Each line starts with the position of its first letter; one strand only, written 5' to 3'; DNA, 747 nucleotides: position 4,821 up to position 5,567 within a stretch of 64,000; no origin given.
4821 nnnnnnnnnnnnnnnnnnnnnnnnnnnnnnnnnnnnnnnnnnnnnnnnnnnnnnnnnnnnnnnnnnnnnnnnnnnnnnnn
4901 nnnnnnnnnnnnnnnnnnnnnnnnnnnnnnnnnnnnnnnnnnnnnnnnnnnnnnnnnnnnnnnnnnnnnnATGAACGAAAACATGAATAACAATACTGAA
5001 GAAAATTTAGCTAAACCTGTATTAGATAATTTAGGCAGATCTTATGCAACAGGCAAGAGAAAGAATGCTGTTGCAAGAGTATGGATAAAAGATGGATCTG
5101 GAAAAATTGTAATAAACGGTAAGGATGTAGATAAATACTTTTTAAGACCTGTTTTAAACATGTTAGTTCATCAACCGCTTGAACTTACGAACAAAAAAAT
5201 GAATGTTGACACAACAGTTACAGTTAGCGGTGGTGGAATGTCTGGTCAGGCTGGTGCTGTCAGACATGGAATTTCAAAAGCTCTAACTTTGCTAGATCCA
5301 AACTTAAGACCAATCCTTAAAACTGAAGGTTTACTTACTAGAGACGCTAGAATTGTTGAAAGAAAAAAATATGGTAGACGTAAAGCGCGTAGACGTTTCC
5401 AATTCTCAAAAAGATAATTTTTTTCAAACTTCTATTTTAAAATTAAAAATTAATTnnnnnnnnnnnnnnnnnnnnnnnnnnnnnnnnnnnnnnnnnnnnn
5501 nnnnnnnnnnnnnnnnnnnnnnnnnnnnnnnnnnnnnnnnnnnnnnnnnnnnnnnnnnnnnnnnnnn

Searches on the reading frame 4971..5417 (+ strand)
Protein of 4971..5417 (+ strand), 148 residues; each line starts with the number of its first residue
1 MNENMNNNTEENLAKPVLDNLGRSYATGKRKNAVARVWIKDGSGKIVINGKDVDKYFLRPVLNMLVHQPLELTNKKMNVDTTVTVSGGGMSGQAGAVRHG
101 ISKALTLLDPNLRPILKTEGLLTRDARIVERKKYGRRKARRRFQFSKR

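Call 65: search_protein_families(library=pfam, proteins=[window:4971-5417:+], max_evalue=0.00001)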
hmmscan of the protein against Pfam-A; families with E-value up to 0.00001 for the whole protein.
window:4971-5417:+ (148 aa): 1 family
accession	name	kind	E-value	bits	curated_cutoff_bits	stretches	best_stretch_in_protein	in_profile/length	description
PF00380.25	Ribosomal_S9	-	1.1e-48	165.1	22.5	1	28-148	1-121/121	Ribosomal protein S9/S16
